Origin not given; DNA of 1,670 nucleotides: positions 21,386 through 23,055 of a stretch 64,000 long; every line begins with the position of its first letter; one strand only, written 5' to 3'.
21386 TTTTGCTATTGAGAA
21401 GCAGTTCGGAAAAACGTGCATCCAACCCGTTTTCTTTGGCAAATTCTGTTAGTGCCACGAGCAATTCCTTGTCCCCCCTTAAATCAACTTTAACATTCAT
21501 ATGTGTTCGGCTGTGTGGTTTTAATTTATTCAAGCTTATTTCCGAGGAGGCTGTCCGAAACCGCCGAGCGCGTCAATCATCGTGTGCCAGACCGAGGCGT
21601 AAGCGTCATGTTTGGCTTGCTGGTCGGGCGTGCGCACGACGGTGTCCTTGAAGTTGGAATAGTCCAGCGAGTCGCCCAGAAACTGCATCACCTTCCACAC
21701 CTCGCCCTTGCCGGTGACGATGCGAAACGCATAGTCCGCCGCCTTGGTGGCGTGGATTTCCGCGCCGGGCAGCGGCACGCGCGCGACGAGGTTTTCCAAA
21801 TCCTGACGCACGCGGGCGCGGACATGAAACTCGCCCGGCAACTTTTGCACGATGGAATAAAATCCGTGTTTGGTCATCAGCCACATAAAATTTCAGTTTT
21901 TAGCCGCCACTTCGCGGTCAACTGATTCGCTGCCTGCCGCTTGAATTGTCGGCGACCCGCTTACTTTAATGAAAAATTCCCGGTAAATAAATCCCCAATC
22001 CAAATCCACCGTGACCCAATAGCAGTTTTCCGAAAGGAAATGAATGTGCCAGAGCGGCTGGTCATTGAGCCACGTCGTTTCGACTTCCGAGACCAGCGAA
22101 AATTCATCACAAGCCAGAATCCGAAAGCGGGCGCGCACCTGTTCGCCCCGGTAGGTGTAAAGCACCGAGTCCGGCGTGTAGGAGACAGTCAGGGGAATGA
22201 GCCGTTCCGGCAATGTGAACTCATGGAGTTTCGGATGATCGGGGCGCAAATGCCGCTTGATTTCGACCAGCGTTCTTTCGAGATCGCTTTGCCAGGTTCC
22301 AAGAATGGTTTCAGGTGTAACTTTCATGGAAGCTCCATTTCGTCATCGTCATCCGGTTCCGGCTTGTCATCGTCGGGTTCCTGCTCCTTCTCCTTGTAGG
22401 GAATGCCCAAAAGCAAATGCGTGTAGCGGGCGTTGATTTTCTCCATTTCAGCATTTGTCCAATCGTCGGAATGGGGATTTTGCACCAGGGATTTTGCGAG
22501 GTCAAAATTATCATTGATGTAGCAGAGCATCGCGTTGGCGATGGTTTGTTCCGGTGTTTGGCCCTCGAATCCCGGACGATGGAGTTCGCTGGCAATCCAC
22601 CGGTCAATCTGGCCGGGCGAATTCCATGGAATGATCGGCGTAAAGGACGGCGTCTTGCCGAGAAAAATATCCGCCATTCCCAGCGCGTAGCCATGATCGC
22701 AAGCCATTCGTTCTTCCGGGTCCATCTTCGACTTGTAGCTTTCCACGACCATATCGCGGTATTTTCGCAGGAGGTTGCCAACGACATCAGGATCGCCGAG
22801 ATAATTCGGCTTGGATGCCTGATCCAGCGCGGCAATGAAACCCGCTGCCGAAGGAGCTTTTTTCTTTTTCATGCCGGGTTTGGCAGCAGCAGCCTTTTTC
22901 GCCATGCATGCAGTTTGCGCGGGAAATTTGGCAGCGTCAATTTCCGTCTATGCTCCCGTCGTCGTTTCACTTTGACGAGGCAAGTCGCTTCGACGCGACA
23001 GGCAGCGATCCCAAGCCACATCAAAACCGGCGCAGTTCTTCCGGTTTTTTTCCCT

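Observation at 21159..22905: Four tightly packed co-oriented genes of unknown function upstream of the GIY-YIG gene: candidate uncharacterised conflict module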

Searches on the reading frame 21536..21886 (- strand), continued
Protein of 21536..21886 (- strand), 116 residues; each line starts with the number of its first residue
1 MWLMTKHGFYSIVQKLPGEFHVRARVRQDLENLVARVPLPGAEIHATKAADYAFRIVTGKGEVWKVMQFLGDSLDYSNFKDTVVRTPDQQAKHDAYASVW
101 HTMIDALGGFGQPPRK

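Call 84: find_related_loci(query=A1, collection=viral_contigs, flank=6000)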
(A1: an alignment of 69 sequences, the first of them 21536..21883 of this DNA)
Query A1 (115 aa) in viral_contigs; peptide patterns used: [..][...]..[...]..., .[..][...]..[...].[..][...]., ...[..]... (x = any residue, [..] = any of these).
487 stretches matched a pattern; 46 encode a relative of the query (tblastn E <= 1e-3); 46 distinct loci.
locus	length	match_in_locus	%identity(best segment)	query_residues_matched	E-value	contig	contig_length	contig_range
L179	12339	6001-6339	51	1-115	9e-37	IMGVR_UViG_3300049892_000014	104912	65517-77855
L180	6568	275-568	50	1-99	7e-29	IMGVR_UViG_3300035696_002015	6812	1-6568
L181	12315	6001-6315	48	1-102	5e-28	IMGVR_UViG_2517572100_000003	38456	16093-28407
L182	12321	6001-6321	50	1-102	4e-28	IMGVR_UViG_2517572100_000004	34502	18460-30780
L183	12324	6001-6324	42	1-111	2e-26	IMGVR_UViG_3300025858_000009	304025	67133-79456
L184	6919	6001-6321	51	1-102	5e-25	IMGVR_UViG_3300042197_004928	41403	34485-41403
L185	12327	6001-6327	43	1-111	5e-21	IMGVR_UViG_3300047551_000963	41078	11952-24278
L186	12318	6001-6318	38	1-102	5e-19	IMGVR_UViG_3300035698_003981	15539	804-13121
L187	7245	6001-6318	38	1-102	5e-19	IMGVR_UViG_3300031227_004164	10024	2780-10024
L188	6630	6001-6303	38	1-102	5e-17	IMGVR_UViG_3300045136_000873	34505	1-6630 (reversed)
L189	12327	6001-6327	33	1-109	2e-15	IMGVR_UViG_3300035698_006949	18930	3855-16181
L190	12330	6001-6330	42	1-107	2e-15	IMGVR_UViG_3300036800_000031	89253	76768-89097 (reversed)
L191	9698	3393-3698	39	1-104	1e-14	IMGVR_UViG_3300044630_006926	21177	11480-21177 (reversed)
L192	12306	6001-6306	39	1-104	1e-14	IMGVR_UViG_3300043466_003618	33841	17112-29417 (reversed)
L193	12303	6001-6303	37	1-103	1e-14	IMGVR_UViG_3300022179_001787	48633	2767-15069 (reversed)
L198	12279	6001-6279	37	1-100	2e-13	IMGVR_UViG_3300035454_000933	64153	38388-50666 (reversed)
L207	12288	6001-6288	33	1-102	1e-11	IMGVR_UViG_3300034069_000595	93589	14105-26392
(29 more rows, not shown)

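Call 94: get_annotated_region(hit=H9, flank=5000)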
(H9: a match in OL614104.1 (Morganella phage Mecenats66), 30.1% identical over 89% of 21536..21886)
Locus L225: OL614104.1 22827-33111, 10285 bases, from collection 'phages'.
description: Morganella phage Mecenats66, complete genome.
organism: Morganella phage Mecenats66 (NCBI taxid 2900353)
taxonomy: Viruses; Duplodnaviria; Heunggongvirae; Uroviricota; Caudoviricetes
host: Morganella sp.; source: Insect gut; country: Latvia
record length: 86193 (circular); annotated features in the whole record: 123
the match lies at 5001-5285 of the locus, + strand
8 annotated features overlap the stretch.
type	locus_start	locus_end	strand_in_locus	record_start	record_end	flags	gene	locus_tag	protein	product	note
CDS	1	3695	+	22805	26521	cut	-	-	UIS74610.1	hypothetical protein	ORF50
CDS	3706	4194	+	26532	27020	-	-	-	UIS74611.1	hypothetical protein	ORF51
CDS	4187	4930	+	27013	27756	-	-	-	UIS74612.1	NUDIX hydrolase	ORF52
CDS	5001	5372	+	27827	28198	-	-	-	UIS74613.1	hypothetical protein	ORF53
CDS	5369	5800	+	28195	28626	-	-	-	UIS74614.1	protein of unknown function DUF3268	ORF54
CDS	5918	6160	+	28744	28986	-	-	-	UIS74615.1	hypothetical protein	ORF55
CDS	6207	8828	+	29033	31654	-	-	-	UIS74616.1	terminase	ORF56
CDS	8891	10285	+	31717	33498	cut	-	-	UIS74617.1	portal protein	ORF57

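Call 95: get_annotated_region(hit=H7, flank=5000)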
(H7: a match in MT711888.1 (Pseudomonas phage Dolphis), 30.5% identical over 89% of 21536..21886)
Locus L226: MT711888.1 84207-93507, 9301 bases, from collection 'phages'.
description: Pseudomonas phage Dolphis, complete genome.
organism: Pseudomonas phage Dolphis (NCBI taxid 2762288)
taxonomy: Viruses; Duplodnaviria; Heunggongvirae; Uroviricota; Caudoviricetes
host: Pseudomonas putida; source: soil sample; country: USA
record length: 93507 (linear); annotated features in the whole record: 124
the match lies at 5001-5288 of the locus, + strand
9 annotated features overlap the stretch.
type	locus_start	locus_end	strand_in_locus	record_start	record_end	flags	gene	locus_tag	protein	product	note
CDS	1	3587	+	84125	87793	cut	-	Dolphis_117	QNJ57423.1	ADP-ribosyltransferase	gp117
CDS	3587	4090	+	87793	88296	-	-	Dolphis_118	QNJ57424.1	hypothetical protein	gp118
CDS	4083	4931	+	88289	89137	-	-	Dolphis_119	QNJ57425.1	nucleotide phosphatase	gp119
CDS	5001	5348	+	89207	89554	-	-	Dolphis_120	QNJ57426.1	hypothetical protein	gp120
CDS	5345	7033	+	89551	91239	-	-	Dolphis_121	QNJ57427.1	RE endonuclease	gp121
CDS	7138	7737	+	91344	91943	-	-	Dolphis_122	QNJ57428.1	hypothetical protein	gp122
CDS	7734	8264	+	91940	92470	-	-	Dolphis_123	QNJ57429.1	hypothetical protein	gp123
CDS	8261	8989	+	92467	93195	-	-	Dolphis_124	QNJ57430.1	metallophosphoesterase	gp124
CDS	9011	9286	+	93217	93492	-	-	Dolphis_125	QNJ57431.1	CRISPR repeat binding protein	gp125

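Call 96: get_annotated_region(hit=H2, flank=5000)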
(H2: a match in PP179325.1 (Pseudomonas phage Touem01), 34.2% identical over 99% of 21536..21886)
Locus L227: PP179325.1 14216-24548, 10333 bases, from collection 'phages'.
description: Pseudomonas phage Touem01, complete genome.
organism: Pseudomonas phage Touem01 (NCBI taxid 3138548)
taxonomy: Viruses
host: Pseudomonas syringae 7C; source: apricot soil; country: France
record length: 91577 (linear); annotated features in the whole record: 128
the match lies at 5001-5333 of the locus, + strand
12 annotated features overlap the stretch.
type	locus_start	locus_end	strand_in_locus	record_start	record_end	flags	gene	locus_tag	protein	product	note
CDS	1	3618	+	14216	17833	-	-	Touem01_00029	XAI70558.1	hypothetical protein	-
CDS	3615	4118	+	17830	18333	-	-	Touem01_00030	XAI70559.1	hypothetical protein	-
CDS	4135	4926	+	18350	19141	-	-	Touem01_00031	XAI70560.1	hypothetical protein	-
CDS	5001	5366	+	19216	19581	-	-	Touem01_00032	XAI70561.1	hypothetical protein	-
CDS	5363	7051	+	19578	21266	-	-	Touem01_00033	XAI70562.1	DNA restriction methylase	[Pseudomonas phage phiPSA1]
CDS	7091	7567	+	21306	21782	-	-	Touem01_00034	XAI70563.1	hypothetical protein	-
CDS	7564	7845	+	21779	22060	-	-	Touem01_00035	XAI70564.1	hypothetical protein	-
CDS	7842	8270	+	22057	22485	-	-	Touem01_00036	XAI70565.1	hypothetical protein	-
CDS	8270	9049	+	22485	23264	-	-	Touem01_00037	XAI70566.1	hypothetical protein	-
CDS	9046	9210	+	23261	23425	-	-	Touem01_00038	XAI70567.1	hypothetical protein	-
CDS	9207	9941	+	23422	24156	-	-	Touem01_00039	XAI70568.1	serine/threonine protein phosphatase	[Bordetella phage vB_BbrM_PHB04]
CDS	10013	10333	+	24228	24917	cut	-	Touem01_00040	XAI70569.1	putative partition ParA-like protein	[Rhizobium phage RHEph10]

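Call 97: search_protein_families(library=pfam, max_evalue=0.001, proteins=[L227:1-3618:+, L227:3615-4118:+, L227:4135-4926:+, L227:5363-7051:+, L225:5369-5800:+, L226:7138-7737:+])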
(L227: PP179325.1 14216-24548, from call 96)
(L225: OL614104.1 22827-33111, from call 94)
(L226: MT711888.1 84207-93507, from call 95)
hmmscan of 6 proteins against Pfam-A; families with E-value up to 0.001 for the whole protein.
L227:1-3618:+ (1205 aa): 1 family
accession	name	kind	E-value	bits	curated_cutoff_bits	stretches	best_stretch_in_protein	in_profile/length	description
PF03496.20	ADPrib_exo_Tox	-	7.7e-07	29.1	23.4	0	1101-1176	107-178/196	ADP-ribosyltransferase exoenzyme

L227:3615-4118:+ (167 aa): 0 families

L227:4135-4926:+ (263 aa): 1 family
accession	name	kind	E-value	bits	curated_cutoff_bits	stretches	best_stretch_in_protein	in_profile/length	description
PF00293.34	NUDIX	-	9.1e-11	42.3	21.1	1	128-231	3-118/134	NUDIX domain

L227:5363-7051:+ (562 aa): 1 family
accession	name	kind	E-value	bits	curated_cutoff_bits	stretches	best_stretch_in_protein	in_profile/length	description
PF13708.11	DUF4942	-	5.5e-19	69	25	1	89-283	3-187/190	Domain of unknown function (DUF4942)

L225:5369-5800:+ (143 aa): 1 family
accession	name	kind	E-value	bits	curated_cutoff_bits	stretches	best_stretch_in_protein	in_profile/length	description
PF11672.13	DUF3268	-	7e-32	110.8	28.4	1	5-123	2-119/121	zinc-finger-containing domain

L226:7138-7737:+ (199 aa): 0 families

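Call 102: search_protein_families(library=pfam, max_evalue=0.01, proteins=[L071:7998-9668:+, L071:7159-7830:-, L071:9665-10105:+, L071:10172-11098:+, L198:5139-5927:+, L207:5103-5930:+])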
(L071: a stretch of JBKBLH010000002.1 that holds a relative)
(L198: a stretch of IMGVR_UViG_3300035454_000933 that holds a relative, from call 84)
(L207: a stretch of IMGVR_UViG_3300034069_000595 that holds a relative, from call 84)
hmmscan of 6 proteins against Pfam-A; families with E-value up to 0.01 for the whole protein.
L071:7998-9668:+ (556 aa): 1 family
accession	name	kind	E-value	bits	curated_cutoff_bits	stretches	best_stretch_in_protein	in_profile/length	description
PF00293.34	NUDIX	-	1e-14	55.1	21.1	1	133-237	5-119/134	NUDIX domain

L071:7159-7830:- (223 aa): 0 families

L071:9665-10105:+ (146 aa): 1 family
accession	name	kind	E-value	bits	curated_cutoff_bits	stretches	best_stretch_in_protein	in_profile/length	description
PF00565.23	SNase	-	1.6e-13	51.5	21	1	33-127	3-104/107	Staphylococcal nuclease homologue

L071:10172-11098:+ (308 aa): 0 families

L198:5139-5927:+ (262 aa): 1 family
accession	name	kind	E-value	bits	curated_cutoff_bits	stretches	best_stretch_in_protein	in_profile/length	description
PF00293.34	NUDIX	-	7.1e-11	42.7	21.1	1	121-212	4-107/134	NUDIX domain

L207:5103-5930:+ (275 aa): 1 family
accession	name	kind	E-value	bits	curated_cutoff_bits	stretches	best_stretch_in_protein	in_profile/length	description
PF00293.34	NUDIX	-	5.6e-11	43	21.1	1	138-244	3-120/134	NUDIX domain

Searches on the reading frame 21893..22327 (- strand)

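Call 3: search_protein_families(library=pfam, proteins=[window:21893-22327:-], max_evalue=1)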
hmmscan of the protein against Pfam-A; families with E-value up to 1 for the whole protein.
window:21893-22327:- (144 aa): 1 family
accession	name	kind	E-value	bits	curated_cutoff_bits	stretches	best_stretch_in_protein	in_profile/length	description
PF20756.2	SusG_CBM58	-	0.1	13.2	24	0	99-117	58-78/117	Alpha-amylase SusG, CBM58 domain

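Call 4: search_protein_families(library=padloc, proteins=[window:21893-22327:-], max_evalue=1)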
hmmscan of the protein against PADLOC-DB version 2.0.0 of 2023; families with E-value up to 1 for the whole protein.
window:21893-22327:- (144 aa): 0 families

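Call 5: search_protein_families(library=ncbifam, proteins=[window:21893-22327:-], max_evalue=1)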
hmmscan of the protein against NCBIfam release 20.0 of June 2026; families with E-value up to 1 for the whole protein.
window:21893-22327:- (144 aa): 0 families

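Call 6: search_protein_families(library=phrogs, proteins=[window:21893-22327:-], max_evalue=1)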
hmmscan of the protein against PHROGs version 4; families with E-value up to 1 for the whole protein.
window:21893-22327:- (144 aa): 0 families

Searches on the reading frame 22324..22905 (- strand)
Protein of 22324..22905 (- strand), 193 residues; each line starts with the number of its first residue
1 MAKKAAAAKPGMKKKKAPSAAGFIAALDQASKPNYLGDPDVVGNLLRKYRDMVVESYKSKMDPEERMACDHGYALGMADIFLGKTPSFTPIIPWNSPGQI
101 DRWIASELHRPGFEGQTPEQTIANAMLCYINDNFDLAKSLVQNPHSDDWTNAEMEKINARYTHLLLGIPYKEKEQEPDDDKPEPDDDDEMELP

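Call 3: search_protein_families(library=pfam, proteins=[window:22324-22905:-], max_evalue=1)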
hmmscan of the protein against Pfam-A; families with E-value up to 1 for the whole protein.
window:22324-22905:- (193 aa): 0 families

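Call 4: search_protein_families(library=padloc, proteins=[window:22324-22905:-], max_evalue=1)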
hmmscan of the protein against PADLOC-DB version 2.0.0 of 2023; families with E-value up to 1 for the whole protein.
window:22324-22905:- (193 aa): 0 families

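Call 5: search_protein_families(library=ncbifam, proteins=[window:22324-22905:-], max_evalue=1)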
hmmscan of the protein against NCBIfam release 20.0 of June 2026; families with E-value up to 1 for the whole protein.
window:22324-22905:- (193 aa): 0 families

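Call 6: search_protein_families(library=phrogs, proteins=[window:22324-22905:-], max_evalue=1)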
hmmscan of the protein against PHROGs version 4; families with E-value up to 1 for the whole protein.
window:22324-22905:- (193 aa): 3 families
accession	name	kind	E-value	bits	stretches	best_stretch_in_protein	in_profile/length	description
phrog_30200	-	unknown function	0.1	14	1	20-61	67-109/111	-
phrog_30045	-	unknown function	0.23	12.7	1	132-150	28-46/71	-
phrog_27807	-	unknown function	0.27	12.2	1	126-159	15-47/90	-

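Call 64: predict_structure(alignment_id=A3)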
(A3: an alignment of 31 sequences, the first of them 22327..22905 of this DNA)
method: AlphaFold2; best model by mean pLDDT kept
length: 193 residues; sequences in the alignment: 31
mean_pLDDT: 81.8   pTM: 0.72
mean pLDDT of the five models: 81.8, 78.5, 78.2, 77.3, 76.9
residues with pLDDT >= 90: 110; 70-90: 42; 50-70: 9; < 50: 32
segments of 3 or more residues with pLDDT < 50: 1-14, 175-178, 180-193
pLDDT, mean of each block of 10 residues (from residue 1): 43 54 84 94 96 89 90 96 94 90 88 83 95 93 93 94 93 56 43 42
secondary structure, 60 per line:
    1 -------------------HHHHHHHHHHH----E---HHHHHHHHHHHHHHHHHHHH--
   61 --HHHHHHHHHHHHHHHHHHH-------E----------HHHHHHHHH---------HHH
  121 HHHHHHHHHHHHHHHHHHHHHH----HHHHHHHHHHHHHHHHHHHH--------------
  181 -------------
elements in order: H20-30 H39-58 H63-81 H100-108 H118-142 H147-166

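Call 68: fold_search(model_id=the predicted structure, library=pdb)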
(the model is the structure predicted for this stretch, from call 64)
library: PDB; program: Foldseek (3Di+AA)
matches with E <= 10: 131; with E <= 0.001: 0
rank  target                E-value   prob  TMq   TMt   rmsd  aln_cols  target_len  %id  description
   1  1z8q                  1.5e-01  0.44  0.20  0.11  14.7       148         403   14  Ferrous dioxygen complex of the A245T cytochrome P450eryF (released 2005-04-12)
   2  1z8o                  2.1e-01  0.38  0.19  0.11  14.8       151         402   14  Ferrous dioxygen complex of the wild-type cytochrome P450eryF (released 2005-04-12)
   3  1jio                  2.6e-01  0.33  0.20  0.11  14.9       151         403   14  P450eryF/6DEB (released 2001-10-17)
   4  1jip                  2.9e-01  0.30  0.19  0.11  14.8       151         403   14  P450eryF(A245S)/ketoconazole (released 2001-10-17)
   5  6xa2_A                4.2e-01  0.23  0.19  0.11  15.8       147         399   14  Structure of the tirandamycin C-bound P450 monooxygenase TamI (released 2021-06-09)
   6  6dfk_J                5.1e-01  0.25  0.23  0.21  16.6       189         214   12  Crystal structure of the 11S subunit of the Plasmodium falciparum proteasome, PA28 (released 2019-08-07)
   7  6dfk_E                7.0e-01  0.23  0.25  0.23  17.7       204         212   11  Crystal structure of the 11S subunit of the Plasmodium falciparum proteasome, PA28 (released 2019-08-07)
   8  6muv_c                8.6e-01  0.16  0.23  0.23  17.3       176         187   12  The structure of the Plasmodium falciparum 20S proteasome in complex with two PA28 activators (released 2019-08-07)
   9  6dfk_G                9.5e-01  0.18  0.24  0.22  16.5       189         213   12  Crystal structure of the 11S subunit of the Plasmodium falciparum proteasome, PA28 (released 2019-08-07)
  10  6ons                  9.5e-01  0.15  0.21  0.08  13.2       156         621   17  Crystal structure of Desulfovibrio vulgaris carbon monoxide dehydrogenase with the D-cluster ligating cysteines mutated  (released 2019-07-24)
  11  6dfk_M                1.1e+00  0.16  0.24  0.22  16.5       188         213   12  Crystal structure of the 11S subunit of the Plasmodium falciparum proteasome, PA28 (released 2019-08-07)
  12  6b6v_A                1.2e+00  0.14  0.22  0.08  13.9       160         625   16  Crystal structure of Desulfovibrio vulgaris carbon monoxide dehydrogenase, as-isolated (protein batch 1), canonical C- (released 2018-10-03)
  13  6xa2_C                1.3e+00  0.12  0.17  0.10  13.8       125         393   16  Structure of the tirandamycin C-bound P450 monooxygenase TamI (released 2021-06-09)
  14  6dc2_A                1.4e+00  0.13  0.22  0.08  14.0       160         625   16  Crystal structure of Desulfovibrio vulgaris carbon monoxide dehydrogenase C301S variant (released 2018-10-03)
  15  6pb0_R                1.5e+00  0.08  0.18  0.14  17.2       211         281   10  Cryo-EM structure of Urocortin 1-bound Corticotropin-releasing factor 1 receptor in complex with Gs protein and Nb35 (released 2020-02-12)
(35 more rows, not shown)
